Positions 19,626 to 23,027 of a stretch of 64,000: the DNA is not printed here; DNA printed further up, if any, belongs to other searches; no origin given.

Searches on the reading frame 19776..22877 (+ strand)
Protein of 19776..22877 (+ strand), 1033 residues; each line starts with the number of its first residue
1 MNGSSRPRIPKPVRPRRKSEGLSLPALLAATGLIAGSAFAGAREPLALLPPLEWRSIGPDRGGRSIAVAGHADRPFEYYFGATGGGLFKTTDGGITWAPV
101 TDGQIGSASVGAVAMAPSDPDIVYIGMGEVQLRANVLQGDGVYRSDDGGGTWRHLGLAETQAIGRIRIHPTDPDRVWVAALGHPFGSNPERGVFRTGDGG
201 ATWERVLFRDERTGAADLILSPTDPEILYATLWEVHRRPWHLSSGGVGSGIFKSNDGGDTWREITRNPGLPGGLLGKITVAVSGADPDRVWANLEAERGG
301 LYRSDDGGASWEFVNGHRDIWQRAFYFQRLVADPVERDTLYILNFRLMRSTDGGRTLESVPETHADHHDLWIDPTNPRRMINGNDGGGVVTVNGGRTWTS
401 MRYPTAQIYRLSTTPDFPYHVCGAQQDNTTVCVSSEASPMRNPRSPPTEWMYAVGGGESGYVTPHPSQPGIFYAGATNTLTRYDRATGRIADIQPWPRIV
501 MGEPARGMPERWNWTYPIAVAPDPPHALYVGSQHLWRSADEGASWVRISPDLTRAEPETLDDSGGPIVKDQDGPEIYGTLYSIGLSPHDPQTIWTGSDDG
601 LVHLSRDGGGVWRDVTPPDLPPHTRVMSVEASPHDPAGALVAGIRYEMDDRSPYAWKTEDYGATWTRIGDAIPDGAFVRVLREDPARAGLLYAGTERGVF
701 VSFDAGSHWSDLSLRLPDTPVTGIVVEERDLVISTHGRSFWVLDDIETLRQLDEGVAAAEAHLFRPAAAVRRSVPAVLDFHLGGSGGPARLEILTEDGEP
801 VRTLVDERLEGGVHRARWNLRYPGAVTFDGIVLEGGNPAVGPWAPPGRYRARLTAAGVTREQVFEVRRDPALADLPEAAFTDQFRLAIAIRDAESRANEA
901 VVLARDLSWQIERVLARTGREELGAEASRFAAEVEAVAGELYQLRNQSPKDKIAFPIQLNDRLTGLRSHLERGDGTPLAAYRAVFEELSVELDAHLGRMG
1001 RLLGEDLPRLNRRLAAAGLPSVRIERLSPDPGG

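Call 9: search_protein_families(library=pfam, proteins=[window:19776-22877:+], max_evalue=0.01)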
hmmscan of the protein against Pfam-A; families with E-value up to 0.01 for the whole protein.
window:19776-22877:+ (1033 aa): 4 families
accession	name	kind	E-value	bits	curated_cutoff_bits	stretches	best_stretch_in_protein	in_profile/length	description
PF15902.12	Sortilin-Vps10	-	6.2e-26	91.6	33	3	142-267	3-115/446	Sortilin, neurotensin receptor 3,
PF02012.26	BNR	-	1.3e-08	34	27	0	143-153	1-11/12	BNR/Asp-box repeat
PF13088.12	BNR_2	-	7.7e-07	29.2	31.4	0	595-668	133-201/277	BNR repeat-like domain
PF14870.12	PSII_BNR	-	3.4e-05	23.7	27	0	251-312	84-138/303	Photosynthesis system II assembly factor YCF48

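Call 10: search_protein_families(library=padloc, proteins=[window:19776-22877:+], max_evalue=0.0001)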
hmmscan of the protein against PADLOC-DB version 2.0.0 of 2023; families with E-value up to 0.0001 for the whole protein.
window:19776-22877:+ (1033 aa): 0 families
